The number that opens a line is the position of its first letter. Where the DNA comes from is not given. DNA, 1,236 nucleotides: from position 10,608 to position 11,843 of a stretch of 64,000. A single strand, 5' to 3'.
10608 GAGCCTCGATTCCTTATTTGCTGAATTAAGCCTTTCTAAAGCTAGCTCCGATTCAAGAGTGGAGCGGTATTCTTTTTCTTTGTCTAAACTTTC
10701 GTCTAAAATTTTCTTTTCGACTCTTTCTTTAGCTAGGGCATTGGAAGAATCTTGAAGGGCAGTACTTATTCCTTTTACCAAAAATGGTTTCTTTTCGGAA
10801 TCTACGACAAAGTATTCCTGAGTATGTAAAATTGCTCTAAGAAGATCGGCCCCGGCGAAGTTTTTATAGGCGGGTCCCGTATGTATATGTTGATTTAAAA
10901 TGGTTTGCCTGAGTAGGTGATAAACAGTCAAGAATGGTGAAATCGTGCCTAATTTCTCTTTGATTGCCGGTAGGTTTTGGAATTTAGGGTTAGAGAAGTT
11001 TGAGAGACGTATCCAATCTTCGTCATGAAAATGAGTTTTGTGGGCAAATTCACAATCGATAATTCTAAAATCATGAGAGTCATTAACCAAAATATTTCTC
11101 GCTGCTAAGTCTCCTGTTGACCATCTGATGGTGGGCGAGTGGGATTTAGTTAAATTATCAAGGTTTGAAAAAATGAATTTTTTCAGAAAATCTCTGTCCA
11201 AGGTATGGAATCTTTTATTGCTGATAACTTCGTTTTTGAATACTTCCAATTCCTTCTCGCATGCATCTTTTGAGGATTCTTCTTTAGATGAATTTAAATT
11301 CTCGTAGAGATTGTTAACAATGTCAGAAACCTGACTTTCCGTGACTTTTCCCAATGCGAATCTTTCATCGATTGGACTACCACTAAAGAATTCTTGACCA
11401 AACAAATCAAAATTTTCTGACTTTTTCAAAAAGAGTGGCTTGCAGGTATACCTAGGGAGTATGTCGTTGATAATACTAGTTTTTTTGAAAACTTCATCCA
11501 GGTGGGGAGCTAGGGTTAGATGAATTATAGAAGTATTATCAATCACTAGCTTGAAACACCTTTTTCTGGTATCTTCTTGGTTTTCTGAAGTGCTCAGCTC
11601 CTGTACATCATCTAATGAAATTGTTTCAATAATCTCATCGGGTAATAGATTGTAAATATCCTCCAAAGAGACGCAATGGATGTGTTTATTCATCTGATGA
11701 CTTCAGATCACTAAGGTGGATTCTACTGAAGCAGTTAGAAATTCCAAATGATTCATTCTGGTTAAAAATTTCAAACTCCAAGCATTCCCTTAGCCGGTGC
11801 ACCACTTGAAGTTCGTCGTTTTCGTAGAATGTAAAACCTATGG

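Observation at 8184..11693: One polypeptide combining a kinase-like domain, a ~200-aa coiled coil and two GT2 domains: a possible WbdD-type terminator fused to a WbbB-type ruler-polymerase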

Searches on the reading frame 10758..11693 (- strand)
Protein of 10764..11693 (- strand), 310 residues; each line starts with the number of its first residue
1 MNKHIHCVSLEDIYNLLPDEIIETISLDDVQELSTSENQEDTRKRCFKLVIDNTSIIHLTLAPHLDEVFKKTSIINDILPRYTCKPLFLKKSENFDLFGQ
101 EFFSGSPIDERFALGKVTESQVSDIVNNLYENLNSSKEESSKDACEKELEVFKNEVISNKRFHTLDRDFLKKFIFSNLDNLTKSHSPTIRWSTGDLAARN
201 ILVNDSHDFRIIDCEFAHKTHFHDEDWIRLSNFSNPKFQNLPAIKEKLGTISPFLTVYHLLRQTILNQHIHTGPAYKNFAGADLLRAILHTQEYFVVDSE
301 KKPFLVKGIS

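Call 7: search_solved_structures(query=window:10764-11693:-, max_evalue=10, show_alignments=3)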
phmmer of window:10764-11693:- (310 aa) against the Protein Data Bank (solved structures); distinct sequences matched with E-value up to 10: 2.
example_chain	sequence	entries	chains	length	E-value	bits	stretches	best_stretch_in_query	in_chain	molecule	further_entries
3vid_A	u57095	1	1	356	1.7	11.4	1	190-236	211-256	Vascular endothelial growth factor receptor 2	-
3vhe_A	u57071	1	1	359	1.7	11.3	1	190-236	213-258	Vascular endothelial growth factor receptor 2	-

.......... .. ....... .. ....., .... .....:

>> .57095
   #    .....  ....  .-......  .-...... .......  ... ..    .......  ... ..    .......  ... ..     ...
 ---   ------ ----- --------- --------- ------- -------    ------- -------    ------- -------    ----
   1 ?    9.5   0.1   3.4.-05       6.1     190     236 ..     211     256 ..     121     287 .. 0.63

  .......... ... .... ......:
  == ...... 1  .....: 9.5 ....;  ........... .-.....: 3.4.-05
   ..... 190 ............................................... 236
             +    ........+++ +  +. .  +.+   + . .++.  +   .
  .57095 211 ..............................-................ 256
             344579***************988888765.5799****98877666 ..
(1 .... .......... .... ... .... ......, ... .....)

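Call 22: search_solved_structures(query=A1, max_evalue=10, show_alignments=3)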
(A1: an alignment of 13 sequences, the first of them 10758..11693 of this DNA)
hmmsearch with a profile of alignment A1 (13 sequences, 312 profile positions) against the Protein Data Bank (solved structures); distinct sequences matched with E-value up to 10: 168 (the best 60 are shown).
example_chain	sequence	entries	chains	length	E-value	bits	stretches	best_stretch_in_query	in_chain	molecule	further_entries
9p9u_A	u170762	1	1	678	0.0093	18.3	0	190-215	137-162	Epidermal growth factor receptor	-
6aly_A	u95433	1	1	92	0.024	16.9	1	116-176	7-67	Mediator of RNA polymerase II transcription subunit 15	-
7zd6_Z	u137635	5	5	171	0.11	14.8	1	119-182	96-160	Complex I-PDSW | NADH dehydrogenase [ubiquinone] 1 beta subcomplex subunit 10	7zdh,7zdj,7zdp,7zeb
5lnk_Z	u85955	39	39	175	0.11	14.7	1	119-183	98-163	Mitochondrial complex I, PDSW subunit | NADH:ubiquinone oxidoreductase subunit B10 | NDUFB10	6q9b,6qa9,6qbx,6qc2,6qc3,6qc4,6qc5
9w2u_p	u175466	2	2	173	0.11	14.7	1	119-181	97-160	NADH dehydrogenase [ubiquinone] 1 beta subcomplex subunit 10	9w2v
7dgq_g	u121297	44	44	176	0.12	14.7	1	119-181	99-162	NADH dehydrogenase [ubiquinone] 1 beta subcomplex subunit 10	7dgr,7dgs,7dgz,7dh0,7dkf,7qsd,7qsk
3c4f_A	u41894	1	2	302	0.25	13.6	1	195-222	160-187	Basic fibroblast growth factor receptor 1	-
8yki_A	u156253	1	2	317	0.25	13.6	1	195-222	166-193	Fibroblast growth factor receptor 1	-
3rhx_B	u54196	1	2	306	0.25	13.6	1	195-222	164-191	Basic fibroblast growth factor receptor 1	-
5a4c_A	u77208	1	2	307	0.25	13.6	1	195-222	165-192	FIBROBLAST GROWTH FACTOR RECEPTOR 1 (FMS-RELATED TYROSINE KINASE 2, PFEIFFER SYNDROME), IS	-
8y22_B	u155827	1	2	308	0.26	13.5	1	195-222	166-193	Fibroblast growth factor receptor 1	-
4zsa_A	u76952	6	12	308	0.26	13.5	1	195-222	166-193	Fibroblast growth factor receptor 1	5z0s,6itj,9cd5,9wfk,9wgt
6nvl_A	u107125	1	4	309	0.26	13.5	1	195-222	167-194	Fibroblast growth factor receptor 1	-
4f63_A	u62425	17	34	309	0.26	13.5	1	195-222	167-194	Fibroblast growth factor receptor 1 | FIBROBLAST GROWTH FACTOR RECEPTOR 1 (FMS-RELATED TYROSINE KINASE 2, PFEIFFER SYNDROME), IS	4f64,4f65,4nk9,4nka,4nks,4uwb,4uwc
5vnd_A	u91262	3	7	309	0.26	13.5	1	195-222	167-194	Fibroblast growth factor receptor 1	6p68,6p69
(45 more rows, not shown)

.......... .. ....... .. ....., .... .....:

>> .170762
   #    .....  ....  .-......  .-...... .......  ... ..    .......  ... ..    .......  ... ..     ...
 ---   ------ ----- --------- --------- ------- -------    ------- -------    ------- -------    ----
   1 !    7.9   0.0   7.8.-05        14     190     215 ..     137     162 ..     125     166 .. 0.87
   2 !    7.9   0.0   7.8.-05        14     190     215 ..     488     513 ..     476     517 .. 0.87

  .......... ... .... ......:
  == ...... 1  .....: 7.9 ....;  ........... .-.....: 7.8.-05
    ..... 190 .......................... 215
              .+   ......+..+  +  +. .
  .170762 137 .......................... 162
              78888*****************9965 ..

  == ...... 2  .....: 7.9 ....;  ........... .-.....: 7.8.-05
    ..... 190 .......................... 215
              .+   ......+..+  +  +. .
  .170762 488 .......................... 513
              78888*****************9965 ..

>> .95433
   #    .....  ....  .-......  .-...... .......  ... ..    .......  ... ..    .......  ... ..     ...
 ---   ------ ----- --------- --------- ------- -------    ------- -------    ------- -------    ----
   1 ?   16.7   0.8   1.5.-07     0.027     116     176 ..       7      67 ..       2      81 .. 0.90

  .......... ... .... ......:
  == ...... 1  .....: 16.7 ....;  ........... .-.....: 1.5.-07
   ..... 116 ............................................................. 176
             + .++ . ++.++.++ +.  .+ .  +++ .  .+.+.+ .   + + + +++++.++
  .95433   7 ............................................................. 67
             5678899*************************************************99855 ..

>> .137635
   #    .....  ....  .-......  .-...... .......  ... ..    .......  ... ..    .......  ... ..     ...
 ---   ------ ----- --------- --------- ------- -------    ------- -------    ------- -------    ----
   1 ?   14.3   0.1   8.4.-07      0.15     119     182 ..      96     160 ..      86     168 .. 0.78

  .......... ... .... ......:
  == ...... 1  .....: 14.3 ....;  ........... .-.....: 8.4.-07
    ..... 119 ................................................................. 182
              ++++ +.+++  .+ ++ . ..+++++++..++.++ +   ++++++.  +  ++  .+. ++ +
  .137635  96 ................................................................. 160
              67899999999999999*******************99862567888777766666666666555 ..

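Call 30: predict_structure(alignment_id=A1)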
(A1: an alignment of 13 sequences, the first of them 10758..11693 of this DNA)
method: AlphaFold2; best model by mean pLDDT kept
length: 312 residues; sequences in the alignment: 13
mean_pLDDT: 85.0   pTM: 0.78
mean pLDDT of the five models: 85.0, 82.9, 80.6, 80.1, 78.5
residues with pLDDT >= 90: 137; 70-90: 146; 50-70: 25; < 50: 4
segments of 3 or more residues with pLDDT < 50: 296-298
pLDDT, mean of each block of 10 residues (from residue 1): 79 94 93 88 91 88 91 91 94 91 91 93 92 92 92 88 84 82 81 83 93 83 88 81 86 82 77 74 76 56 65 61
secondary structure, 60 per line:
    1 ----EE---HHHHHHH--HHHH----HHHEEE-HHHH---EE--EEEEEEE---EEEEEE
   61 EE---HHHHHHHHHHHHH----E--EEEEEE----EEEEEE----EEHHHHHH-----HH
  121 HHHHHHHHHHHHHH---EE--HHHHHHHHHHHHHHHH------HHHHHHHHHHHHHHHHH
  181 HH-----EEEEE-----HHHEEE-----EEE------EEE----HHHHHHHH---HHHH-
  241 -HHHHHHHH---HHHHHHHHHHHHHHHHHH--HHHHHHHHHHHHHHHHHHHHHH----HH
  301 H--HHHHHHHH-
elements in order: H10-16 H19-22 E30-32 H34-37 E45-51 E55-62 H66-78 E86-91 E96-101 H108-113 H119-134 H142-157 H164-182 E188-192 E201-203 E209-211 E218-220 H225-232 H236-239 H242-249 H253-270 H273-294 H304-311

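Call 32: fold_search(model_id=the predicted structure, library=pdb)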
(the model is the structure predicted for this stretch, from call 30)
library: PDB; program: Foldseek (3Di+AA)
matches with E <= 10: 1981; with E <= 0.001: 435
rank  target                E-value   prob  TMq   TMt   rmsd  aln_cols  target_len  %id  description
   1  2bkk_C                2.5e-07  1.00  0.46  0.53   6.8       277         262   15  Crystal structure of Aminoglycoside Phosphotransferase APH(3')-IIIa in complex with the inhibitor AR_3a (released 2005-08-09)
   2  3q2j_A                3.5e-07  1.00  0.46  0.53   6.5       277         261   14  Crystal Structure of 3',5"-Aminoglycoside Phosphotransferase Type IIIa Protein Kinase Inhibitor CKI-7 Complex (released 2011-05-18)
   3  3w0m                  5.3e-07  1.00  0.55  0.59   6.0       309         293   10  Crystal structure of a thermostable mutant of aminoglycoside phosphotransferase APH(4)-Ia, apo form (released 2013-08-07)
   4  9qoy_A                1.0e-06  1.00  0.55  0.64   5.9       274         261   10  Pseudomonas aeruginosa APH(3")-IIb - Wild Type (released 2026-04-08)
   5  2bkk_A                1.1e-06  1.00  0.49  0.60   6.0       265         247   16  Crystal structure of Aminoglycoside Phosphotransferase APH(3')-IIIa in complex with the inhibitor AR_3a (released 2005-08-09)
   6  3w0n                  1.3e-06  1.00  0.60  0.63   6.0       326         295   10  Crystal structure of a thermostable mutant of aminoglycoside phosphotransferase APH(4)-Ia, ternary complex with AMP-PNP  (released 2013-08-07)
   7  1j7l_A                1.3e-06  1.00  0.49  0.56   6.5       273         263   14  Crystal Structure of 3',5"-Aminoglycoside Phosphotransferase Type IIIa ADP Complex (released 2001-08-08)
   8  5iqc_C                1.3e-06  1.00  0.53  0.55   6.9       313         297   12  Aminoglycoside Phosphotransferase (2'')-Ia (CTD of AAC(6')-Ie/APH(2'')-Ia) in complex with GMPPNP, Magnesium, and Gent (released 2016-05-25)
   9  5iqi_C                1.6e-06  1.00  0.53  0.55   6.9       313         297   12  Aminoglycoside Phosphotransferase (2'')-Ia (CTD of AAC(6')-Ie/APH(2'')-Ia) Y237F mutant in complex with GMPPNP and Mag (released 2016-05-25)
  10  9qos_B                1.7e-06  1.00  0.55  0.65   5.6       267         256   12  APH(3')-IIb with an inhibitor (released 2026-02-11)
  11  3tyk                  2.0e-06  1.00  0.62  0.65   5.2       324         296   10  Crystal structure of aminoglycoside phosphotransferase APH(4)-Ia (released 2011-10-12)
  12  1nd4_A                2.0e-06  1.00  0.51  0.61   6.3       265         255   11  Crystal structure of aminoglycoside-3'-phosphotransferase-IIa (released 2003-09-16)
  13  3w0p                  2.2e-06  1.00  0.56  0.59   5.8       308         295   10  Crystal structure of a thermostable mutant of aminoglycoside phosphotransferase APH(4)-Ia (D198A), ternary complex with  (released 2013-08-07)
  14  4ej7_A                2.2e-06  1.00  0.51  0.57   6.7       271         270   11  Crystal structure of the aminoglycoside phosphotransferase APH(3')-Ia, ATP-bound (released 2012-04-18)
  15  5iqa_D                2.3e-06  1.00  0.53  0.55   6.6       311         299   12  Aminoglycoside Phosphotransferase (2'')-Ia (CTD of AAC(6')-Ie/APH(2'')-Ia) in complex with GMPPNP and Magnesium (released 2016-05-25)
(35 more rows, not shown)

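Call 33: search_protein_representatives(alignment_id=A1)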
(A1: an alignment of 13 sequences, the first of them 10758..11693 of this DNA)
Query: 13 sequences, 312 profile positions. Proteins with E-value up to 0.001 (for the whole library): 284; up to 1e-10: 255; up to 1e-30: 148. The best 150 are listed.
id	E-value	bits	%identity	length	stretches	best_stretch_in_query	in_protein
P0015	7.7e-134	462.0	-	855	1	3-311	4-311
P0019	1.0e-123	428.8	-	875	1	1-311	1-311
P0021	1.3e-121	421.9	-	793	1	1-311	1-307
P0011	6.1e-121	419.7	-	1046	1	3-311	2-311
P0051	2.3e-111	388.2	-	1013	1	1-311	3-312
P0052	3.8e-108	377.6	-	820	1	1-311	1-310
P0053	1.2e-104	366.1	-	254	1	79-311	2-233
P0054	2.0e-99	349.0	-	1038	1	1-311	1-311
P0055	6.1e-99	347.4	-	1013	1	1-308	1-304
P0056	1.1e-98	346.5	-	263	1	2-262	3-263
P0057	3.5e-95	335.0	-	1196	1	1-311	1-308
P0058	1.0e-94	333.5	-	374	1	1-306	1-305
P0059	6.7e-94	330.8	-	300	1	1-284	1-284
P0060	5.9e-92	324.5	-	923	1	30-310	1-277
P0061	8.2e-91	320.7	-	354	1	3-309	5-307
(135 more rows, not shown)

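Call 37: find_related_loci(query=A1, collection=genome_contigs, flank=10000)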
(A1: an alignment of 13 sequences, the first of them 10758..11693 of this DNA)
Query A1 (312 aa) in genome_contigs; peptide patterns used: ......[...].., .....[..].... (x = any residue, [..] = any of these).
27 stretches matched a pattern; 5 encode a relative of the query (tblastn E <= 1e-3); 5 distinct loci.
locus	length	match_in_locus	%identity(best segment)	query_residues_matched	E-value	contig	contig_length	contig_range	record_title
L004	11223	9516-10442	40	3-312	3e-75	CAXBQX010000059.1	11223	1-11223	MAG TPA_asm: uncultured Opitutales bacterium isolate SRR4831646_metabat2_20 genome assembly, contig: ERZ2944601.824, who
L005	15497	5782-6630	38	1-283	2e-61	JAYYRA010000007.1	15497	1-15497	MAG: Verrucomicrobiota bacterium isolate DS_MAG62 DS_MAG62_0007, whole genome shotgun sequence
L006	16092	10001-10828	38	12-288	6e-57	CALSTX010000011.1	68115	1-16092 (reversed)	MAG: uncultured Opitutales bacterium isolate AC_MB256 genome assembly, contig: contig_34495_AC_MB256, whole genome shotg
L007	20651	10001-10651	29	56-271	6e-29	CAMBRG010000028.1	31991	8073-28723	MAG: Opitutus sp. GAS368 isolate MiE-14oct19-218 genome assembly, contig: MiE-14oct19-C1561, whole genome shotgun sequen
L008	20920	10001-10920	28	4-312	1e-29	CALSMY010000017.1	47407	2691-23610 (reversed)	MAG: uncultured Opitutales bacterium isolate F_MB71_1 genome assembly, contig: contig_21457_F_MB71, whole genome shotgun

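Call 46: search_protein_families(library=pfam, proteins=[L005:3340-4641:+, L005:4670-5779:+, L005:5773-8148:+, L005:8158-9075:+, L005:9080-9925:+, L005:10049-11245:-, L008:7994-8656:-, L008:8718-9992:+, L008:13160-13906:+, L008:13916-14701:-], max_evalue=0.001)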
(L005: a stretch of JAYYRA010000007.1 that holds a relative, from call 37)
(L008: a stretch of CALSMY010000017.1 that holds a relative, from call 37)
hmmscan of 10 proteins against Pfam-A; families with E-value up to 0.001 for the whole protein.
L005:3340-4641:+ (433 aa): 2 families
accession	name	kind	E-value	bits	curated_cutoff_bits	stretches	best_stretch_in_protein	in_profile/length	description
PF14524.12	Wzt_C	-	9.6e-32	110.4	30.4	1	285-416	4-139/143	Wzt C-terminal domain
PF00005.33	ABC_tran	-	2.8e-22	80.2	25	1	58-190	1-136/137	ABC transporter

L005:4670-5779:+ (369 aa): 7 families
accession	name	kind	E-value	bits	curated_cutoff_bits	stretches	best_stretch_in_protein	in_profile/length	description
PF13847.12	Methyltransf_31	-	9.3e-11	42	27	1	113-225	3-110/145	Methyltransferase domain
PF08241.18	Methyltransf_11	-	1.8e-08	35.4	21.2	1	118-224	1-95/95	Methyltransferase domain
PF13649.12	Methyltransf_25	-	4.8e-08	34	27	1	117-204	1-90/97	Methyltransferase domain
PF08242.18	Methyltransf_12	-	6.1e-07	30.5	30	1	118-222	1-98/98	Methyltransferase domain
PF13489.12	Methyltransf_23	-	7.8e-07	29.4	27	1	105-228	12-120/164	Methyltransferase domain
PF02353.26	CMAS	-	3.9e-06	26.8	27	1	116-223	65-163/273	Mycolic acid cyclopropane synthetase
PF05175.20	MTS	-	9.9e-06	25.7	23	1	106-236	23-150/170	Methyltransferase small domain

L005:5773-8148:+ (791 aa): 4 families
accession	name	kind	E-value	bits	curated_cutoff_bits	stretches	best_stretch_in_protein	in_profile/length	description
PF22772.2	WsaF_C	-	4.6e-09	36.6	27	1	626-749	2-132/133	WsaF, C-terminal domain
PF13692.12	Glyco_trans_1_4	-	2.1e-05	25.2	27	1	680-752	63-139/142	Glycosyl transferases group 1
PF00534.26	Glycos_transf_1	-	3.8e-05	23.7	26.4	1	679-761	79-164/172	Glycosyl transferases group 1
PF21374.3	WsaF_N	-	0.0002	21.9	27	1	549-580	116-147/156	WsaF, N-terminal domain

L005:8158-9075:+ (305 aa): 3 families
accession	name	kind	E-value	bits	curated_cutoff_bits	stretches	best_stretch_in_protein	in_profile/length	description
PF00535.33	Glycos_transf_2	-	5.7e-20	72.3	23.3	1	4-181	1-162/168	Glycosyl transferase family 2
PF13641.12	Glyco_tranf_2_3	-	1.2e-06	29.1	27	1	3-223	3-214/230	Glycosyltransferase like family 2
PF10111.15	Glyco_tranf_2_2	-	0.00023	21.2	27.3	1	4-95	1-92/276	Glycosyltransferase like family 2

L005:9080-9925:+ (281 aa): 5 families
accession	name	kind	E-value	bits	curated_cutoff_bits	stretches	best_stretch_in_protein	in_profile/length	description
PF08241.18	Methyltransf_11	-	6.7e-13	49.5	21.2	1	116-163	47-94/95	Methyltransferase domain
PF13649.12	Methyltransf_25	-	1.3e-07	32.6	27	1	117-160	52-97/97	Methyltransferase domain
PF13489.12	Methyltransf_23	-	5.4e-06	26.7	27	1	83-166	22-118/164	Methyltransferase domain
PF01209.24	Ubie_methyltran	-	0.00022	21.1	20.1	1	117-171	104-158/233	ubiE/COQ5 methyltransferase family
PF08242.18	Methyltransf_12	-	0.00041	21.5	30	0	124-161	62-97/98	Methyltransferase domain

L005:10049-11245:- (398 aa): 0 families

L008:7994-8656:- (220 aa): 2 families
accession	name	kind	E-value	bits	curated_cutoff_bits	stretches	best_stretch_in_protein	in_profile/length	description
PF04321.23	RmlD_sub_bind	-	1.8e-18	67.1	27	1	2-175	3-166/287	RmlD substrate binding domain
PF01370.27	Epimerase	-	7.9e-08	32.4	20.9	1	3-149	2-158/240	NAD dependent epimerase/dehydratase family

L008:8718-9992:+ (424 aa): 2 families
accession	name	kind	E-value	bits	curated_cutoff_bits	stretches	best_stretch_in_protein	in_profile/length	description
PF14524.12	Wzt_C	-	1.5e-26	93.6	30.4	1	295-406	21-134/143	Wzt C-terminal domain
PF00005.33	ABC_tran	-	3.1e-19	70.4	25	1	52-184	1-136/137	ABC transporter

L008:13160-13906:+ (248 aa): 1 family
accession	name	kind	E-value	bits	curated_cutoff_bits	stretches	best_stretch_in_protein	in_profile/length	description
PF05721.19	PhyH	-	3.2e-17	64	22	1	101-214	104-211/213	Phytanoyl-CoA dioxygenase (PhyH)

L008:13916-14701:- (261 aa): 8 families
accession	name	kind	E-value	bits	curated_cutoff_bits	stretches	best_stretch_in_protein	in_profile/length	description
PF08241.18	Methyltransf_11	-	7.1e-16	59.1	21.2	1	101-149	47-95/95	Methyltransferase domain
PF13649.12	Methyltransf_25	-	5.9e-09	36.9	27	1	103-145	53-97/97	Methyltransferase domain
PF13847.12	Methyltransf_31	-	8.2e-08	32.5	27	1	104-148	62-108/145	Methyltransferase domain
PF13489.12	Methyltransf_23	-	1.3e-07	32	27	1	70-155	23-122/164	Methyltransferase domain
PF08242.18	Methyltransf_12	-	3.1e-07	31.5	30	1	94-147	54-98/98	Methyltransferase domain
PF01209.24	Ubie_methyltran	-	6.4e-06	26.1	20.1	1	101-150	103-152/233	ubiE/COQ5 methyltransferase family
PF05148.21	Methyltransf_8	-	7.9e-05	23.1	27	1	58-149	61-156/219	Hypothetical methyltransferase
PF08003.17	Methyltransf_9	-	0.00038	20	23.8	1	102-147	172-215/315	Protein of unknown function (DUF1698)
